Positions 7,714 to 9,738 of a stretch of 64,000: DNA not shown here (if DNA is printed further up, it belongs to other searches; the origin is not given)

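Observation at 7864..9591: Uncharacterised paralog pair: proteins built from two degenerate methyltransferase-like Rossmann domains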

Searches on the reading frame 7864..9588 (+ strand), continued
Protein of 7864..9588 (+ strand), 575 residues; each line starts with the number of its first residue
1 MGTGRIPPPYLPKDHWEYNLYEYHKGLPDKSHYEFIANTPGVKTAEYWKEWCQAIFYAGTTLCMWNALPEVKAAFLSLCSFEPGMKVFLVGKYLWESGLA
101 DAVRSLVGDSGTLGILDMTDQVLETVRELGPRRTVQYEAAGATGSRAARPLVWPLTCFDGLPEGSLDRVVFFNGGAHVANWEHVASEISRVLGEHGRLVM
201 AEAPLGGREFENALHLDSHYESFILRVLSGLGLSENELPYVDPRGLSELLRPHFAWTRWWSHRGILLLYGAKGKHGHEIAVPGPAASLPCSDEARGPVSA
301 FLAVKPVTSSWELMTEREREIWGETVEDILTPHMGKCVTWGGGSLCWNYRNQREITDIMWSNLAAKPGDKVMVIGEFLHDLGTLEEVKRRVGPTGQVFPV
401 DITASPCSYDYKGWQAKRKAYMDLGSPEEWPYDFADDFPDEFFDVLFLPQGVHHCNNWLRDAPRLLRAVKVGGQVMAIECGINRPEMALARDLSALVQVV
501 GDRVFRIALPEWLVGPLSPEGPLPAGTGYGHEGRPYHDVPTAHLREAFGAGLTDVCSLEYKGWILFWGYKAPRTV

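Call 44: search_protein_families(library=pfam, proteins=[L012:453-1571:+, L012:1612-4161:+, L012:4161-4946:-, L012:5264-6307:-, L012:6169-7311:-, L012:7157-7846:+, L012:10147-10599:+, L012:10617-12599:-, L012:13234-13746:-, L012:5152-5688:-], max_evalue=0.0001)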
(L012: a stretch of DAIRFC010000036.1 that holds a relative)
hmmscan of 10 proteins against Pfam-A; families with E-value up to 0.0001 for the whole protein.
L012:453-1571:+ (373 aa): 5 families
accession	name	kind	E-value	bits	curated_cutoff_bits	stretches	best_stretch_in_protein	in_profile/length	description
PF04539.22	Sigma70_r3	-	1.6e-28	99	25.3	1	219-294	1-76/78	Sigma-70 region 3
PF04542.20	Sigma70_r2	-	3.6e-23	81.6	24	1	141-210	2-71/71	Sigma-70 region 2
PF04545.22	Sigma70_r4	-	1.3e-19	69.9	24.1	1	308-360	1-49/50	Sigma-70, region 4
PF00140.25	Sigma70_r1_2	-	1.6e-17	63.6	22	1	102-133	1-32/34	Sigma-70 factor, region 1.2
PF03979.19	Sigma70_r1_1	-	1e-11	45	22.5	1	15-73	5-62/81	Sigma-70 factor, region 1.1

L012:1612-4161:+ (850 aa): 3 families
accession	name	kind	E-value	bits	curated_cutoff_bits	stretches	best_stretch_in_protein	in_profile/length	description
PF00122.25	E1-E2_ATPase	-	3.7e-56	189.9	28.1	1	257-441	2-180/181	E1-E2 ATPase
PF00702.32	Hydrolase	-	8.6e-38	131.1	26.4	1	459-739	2-191/191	haloacid dehalogenase-like hydrolase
PF00403.32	HMA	-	2.7e-17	63.4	24.8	1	15-74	2-61/62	Heavy-metal-associated domain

L012:4161-4946:- (261 aa): 3 families
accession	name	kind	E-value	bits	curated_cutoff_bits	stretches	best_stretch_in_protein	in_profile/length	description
PF08241.18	Methyltransf_11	-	6.6e-15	56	21.2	1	50-137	2-94/95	Methyltransferase domain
PF13649.12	Methyltransf_25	-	5e-13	50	27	1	50-134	3-97/97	Methyltransferase domain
PF08242.18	Methyltransf_12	-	1.5e-07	32.5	30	1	50-136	2-98/98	Methyltransferase domain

L012:5264-6307:- (347 aa): 0 families

L012:6169-7311:- (380 aa): 2 families
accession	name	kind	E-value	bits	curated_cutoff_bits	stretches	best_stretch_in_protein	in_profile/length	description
PF13796.11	Sensor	-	1e-32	113.8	28.2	1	191-375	1-162/162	Putative sensor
PF22564.2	HAAS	-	5.6e-05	23.9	27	0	6-73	1-55/55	HAAS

L012:7157-7846:+ (230 aa): 0 families

L012:10147-10599:+ (151 aa): 1 family
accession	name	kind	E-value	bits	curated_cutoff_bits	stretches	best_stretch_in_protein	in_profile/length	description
PF00254.34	FKBP_C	-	6.5e-11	42.8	21.1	1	3-72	5-77/94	FKBP-type peptidyl-prolyl cis-trans isomerase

L012:10617-12599:- (660 aa): 5 families
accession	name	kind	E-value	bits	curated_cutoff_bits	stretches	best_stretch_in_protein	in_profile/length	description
PF09382.16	RQC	-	2.3e-40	137.4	23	1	429-538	1-110/114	RQC domain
PF00570.28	HRDC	-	8.6e-25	86.9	23.8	1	587-652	2-67/68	HRDC domain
PF00270.35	DEAD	-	3e-22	79.6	26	1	19-213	2-165/167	DEAD/DEAH box helicase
PF00271.37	Helicase_C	-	3.4e-21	76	23.5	1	250-354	6-110/110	Helicase conserved C-terminal domain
PF16124.10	RecQ_Zn_bind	-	1.2e-14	55.2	25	1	366-427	2-66/66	RecQ zinc-binding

L012:13234-13746:- (170 aa): 0 families

L012:5152-5688:- (178 aa): 0 families

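Call 58: find_homologous_proteins(query=P0040)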
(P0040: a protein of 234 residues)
Query P0040 (234 aa): 9 proteins with E <= 0.001 among 411 candidates.
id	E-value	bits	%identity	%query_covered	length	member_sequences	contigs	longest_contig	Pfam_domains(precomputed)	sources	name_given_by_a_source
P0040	6.8e-156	535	100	100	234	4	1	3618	PF08241.19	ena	-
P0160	1.4e-47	180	39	100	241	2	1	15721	-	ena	-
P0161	1.2e-46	177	39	100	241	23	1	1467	PF08241.19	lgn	-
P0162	2.1e-42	163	38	98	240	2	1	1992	-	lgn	-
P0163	7.4e-40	155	36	100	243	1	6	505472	PF13489.13,PF08241.19,PF08242.19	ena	-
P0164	2.2e-39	154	35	97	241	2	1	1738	PF08241.19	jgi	jgi:ubiquinone/menaquinone biosynthesis C-methylase UbiE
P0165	4.0e-39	153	34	98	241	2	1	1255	PF08241.19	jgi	jgi:ubiquinone/menaquinone biosynthesis C-methylase UbiE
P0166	1.4e-38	151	36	99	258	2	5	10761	PF08241.19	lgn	-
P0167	1.1e-36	145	36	99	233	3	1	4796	-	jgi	jgi:ubiquinone/menaquinone biosynthesis C-methylase UbiE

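Call 60: find_encoding_contigs(protein=P0163, flank=8000, max_places=2)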
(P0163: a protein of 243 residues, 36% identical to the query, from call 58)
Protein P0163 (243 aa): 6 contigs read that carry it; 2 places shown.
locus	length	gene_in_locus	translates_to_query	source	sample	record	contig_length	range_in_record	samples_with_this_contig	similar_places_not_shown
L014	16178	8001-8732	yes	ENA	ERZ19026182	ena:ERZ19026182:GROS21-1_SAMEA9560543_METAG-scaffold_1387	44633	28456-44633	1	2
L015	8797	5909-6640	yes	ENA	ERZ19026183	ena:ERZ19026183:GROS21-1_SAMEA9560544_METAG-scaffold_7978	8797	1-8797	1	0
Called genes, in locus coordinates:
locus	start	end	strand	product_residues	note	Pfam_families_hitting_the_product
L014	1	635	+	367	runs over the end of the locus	-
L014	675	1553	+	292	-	PF00135:COesterase, PF20434:BD-FAE, PF07859:Abhydrolase_3, PF00326:Peptidase_S9 (weak)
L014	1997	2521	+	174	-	PF22381:Staph_reg_Sar_Rot (weak), PF01047:MarR, PF12802:MarR_2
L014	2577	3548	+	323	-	PF03401:TctC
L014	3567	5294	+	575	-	PF00890:FAD_binding_2, PF01262:AlaDh_PNT_C (weak), PF01266:DAO, PF07992:Pyr_redox_2 (weak), PF12831:FAD_oxidored, PF02910:Succ_DH_flav_C (weak)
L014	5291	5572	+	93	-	PF13534:Fer4_17 (faint), PF12797:Fer4_2, PF13237:Fer4_10, PF00037:Fer4, PF12837:Fer4_6, PF14697:Fer4_21, PF12838:Fer4_7, PF13187:Fer4_9, +4 more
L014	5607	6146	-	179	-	PF02627:CMD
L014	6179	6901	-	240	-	-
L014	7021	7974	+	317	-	PF02423:OCD_Mu_crystall, PF01488:Shikimate_DH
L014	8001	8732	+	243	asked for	PF08242:Methyltransf_12 (weak), PF13489:Methyltransf_23 (weak), PF08241:Methyltransf_11 (weak)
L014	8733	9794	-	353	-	PF06500:FrsA-like, PF01738:DLH (faint), PF05448:AXE1 (faint), PF00561:Abhydrolase_1 (faint), PF12146:Hydrolase_4 (faint), PF12697:Abhydrolase_6 (weak), PF00326:Peptidase_S9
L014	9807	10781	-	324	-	PF03401:TctC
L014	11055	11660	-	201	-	-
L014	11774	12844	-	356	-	PF06500:FrsA-like, PF00561:Abhydrolase_1 (faint), PF02129:Peptidase_S15 (faint), PF12146:Hydrolase_4 (faint), PF12697:Abhydrolase_6 (weak), PF00326:Peptidase_S9 (weak), PF01738:DLH (weak)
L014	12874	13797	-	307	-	PF13379:NMT1_2, PF09084:NMT1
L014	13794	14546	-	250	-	PF00596:Aldolase_II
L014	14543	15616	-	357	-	-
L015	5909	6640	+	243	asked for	PF08242:Methyltransf_12 (weak), PF13489:Methyltransf_23 (weak), PF08241:Methyltransf_11 (weak)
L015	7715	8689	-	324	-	PF03401:TctC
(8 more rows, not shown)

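Call 61: find_encoding_contigs(protein=P0160, flank=8000, max_places=1)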
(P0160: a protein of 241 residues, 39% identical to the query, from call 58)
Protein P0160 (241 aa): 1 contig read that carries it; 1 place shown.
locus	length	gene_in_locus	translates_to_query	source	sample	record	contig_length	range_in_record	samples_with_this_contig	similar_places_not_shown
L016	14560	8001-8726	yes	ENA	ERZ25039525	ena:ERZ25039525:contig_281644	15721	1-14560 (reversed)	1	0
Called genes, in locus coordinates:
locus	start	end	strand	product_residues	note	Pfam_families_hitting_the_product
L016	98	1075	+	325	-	PF00892:EamA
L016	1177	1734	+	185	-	PF14525:AraC_binding_2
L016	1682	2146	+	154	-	PF00165:HTH_AraC (faint), PF12833:HTH_18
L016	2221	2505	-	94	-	-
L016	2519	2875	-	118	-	-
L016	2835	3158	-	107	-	-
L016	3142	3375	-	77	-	PF00391:PEP-utilizers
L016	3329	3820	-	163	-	-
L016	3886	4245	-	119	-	PF27448:Rph_4th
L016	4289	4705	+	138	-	-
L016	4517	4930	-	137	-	-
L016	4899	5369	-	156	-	PF01326:PPDK_N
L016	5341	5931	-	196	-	PF01326:PPDK_N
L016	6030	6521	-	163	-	PF01451:LMWPc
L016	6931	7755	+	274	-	PF00532:Peripla_BP_1, PF13407:Peripla_BP_4, PF13377:Peripla_BP_3 (weak)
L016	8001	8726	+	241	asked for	-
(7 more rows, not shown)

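Call 64: search_solved_structures(query=A4, max_evalue=0.01, show_alignments=4)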
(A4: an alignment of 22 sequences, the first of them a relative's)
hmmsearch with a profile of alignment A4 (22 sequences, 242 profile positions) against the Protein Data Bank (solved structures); distinct sequences matched with E-value up to 0.01: 16.
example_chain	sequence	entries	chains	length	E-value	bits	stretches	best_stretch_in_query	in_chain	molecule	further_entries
3bus_A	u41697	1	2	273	1.1e-09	41.4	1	53-174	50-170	Methyltransferase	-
8zc8_A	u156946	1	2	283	3.3e-08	36.6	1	51-225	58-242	MitM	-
21zq_A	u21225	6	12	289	3.5e-08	36.5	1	51-225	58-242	MitM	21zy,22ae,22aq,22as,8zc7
3mgg_A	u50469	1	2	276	1.1e-06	31.6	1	48-170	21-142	Methyltransferase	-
1xxl_A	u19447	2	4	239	5.2e-06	29.4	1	54-170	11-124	YcgJ protein | ycgJ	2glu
5wp4_A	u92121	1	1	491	3e-05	26.9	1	57-177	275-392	Phosphoethanolamine N-methyltransferase 1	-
5wp5_A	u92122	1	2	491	4.3e-05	26.4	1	57-173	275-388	Phosphomethylethanolamine N-methyltransferase 2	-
7v6h_A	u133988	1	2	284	0.0001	25.2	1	46-173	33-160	Cyclopropane fatty-acyl-phospholipid synthase-like methyltransferase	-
6uv6_A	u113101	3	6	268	0.00017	24.5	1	111-172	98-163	D-glucose O-methyltransferase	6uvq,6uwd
4pne_A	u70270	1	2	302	0.00024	23.9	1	46-172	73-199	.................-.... protein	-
1vl5_A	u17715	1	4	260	0.00084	22.2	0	93-172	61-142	unknown conserved protein BH2331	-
8ys9_A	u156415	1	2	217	0.0024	20.7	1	126-167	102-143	Phosphatidylethanolamine N-methyltransferase/phosphatidyl-N-methylethanolamine N-methyltra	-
8xt7_A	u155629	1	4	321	0.0032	20.2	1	85-182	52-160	Arsenite methyltransferase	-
4krh_A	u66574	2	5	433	0.0058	19.4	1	127-219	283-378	Phosphoethanolamine N-methyltransferase 2 | Phospholethanolamine N-methyltransferase 2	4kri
2yxe_A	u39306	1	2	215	0.0071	19.1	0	49-104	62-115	Protein-L-isoaspartate O-methyltransferase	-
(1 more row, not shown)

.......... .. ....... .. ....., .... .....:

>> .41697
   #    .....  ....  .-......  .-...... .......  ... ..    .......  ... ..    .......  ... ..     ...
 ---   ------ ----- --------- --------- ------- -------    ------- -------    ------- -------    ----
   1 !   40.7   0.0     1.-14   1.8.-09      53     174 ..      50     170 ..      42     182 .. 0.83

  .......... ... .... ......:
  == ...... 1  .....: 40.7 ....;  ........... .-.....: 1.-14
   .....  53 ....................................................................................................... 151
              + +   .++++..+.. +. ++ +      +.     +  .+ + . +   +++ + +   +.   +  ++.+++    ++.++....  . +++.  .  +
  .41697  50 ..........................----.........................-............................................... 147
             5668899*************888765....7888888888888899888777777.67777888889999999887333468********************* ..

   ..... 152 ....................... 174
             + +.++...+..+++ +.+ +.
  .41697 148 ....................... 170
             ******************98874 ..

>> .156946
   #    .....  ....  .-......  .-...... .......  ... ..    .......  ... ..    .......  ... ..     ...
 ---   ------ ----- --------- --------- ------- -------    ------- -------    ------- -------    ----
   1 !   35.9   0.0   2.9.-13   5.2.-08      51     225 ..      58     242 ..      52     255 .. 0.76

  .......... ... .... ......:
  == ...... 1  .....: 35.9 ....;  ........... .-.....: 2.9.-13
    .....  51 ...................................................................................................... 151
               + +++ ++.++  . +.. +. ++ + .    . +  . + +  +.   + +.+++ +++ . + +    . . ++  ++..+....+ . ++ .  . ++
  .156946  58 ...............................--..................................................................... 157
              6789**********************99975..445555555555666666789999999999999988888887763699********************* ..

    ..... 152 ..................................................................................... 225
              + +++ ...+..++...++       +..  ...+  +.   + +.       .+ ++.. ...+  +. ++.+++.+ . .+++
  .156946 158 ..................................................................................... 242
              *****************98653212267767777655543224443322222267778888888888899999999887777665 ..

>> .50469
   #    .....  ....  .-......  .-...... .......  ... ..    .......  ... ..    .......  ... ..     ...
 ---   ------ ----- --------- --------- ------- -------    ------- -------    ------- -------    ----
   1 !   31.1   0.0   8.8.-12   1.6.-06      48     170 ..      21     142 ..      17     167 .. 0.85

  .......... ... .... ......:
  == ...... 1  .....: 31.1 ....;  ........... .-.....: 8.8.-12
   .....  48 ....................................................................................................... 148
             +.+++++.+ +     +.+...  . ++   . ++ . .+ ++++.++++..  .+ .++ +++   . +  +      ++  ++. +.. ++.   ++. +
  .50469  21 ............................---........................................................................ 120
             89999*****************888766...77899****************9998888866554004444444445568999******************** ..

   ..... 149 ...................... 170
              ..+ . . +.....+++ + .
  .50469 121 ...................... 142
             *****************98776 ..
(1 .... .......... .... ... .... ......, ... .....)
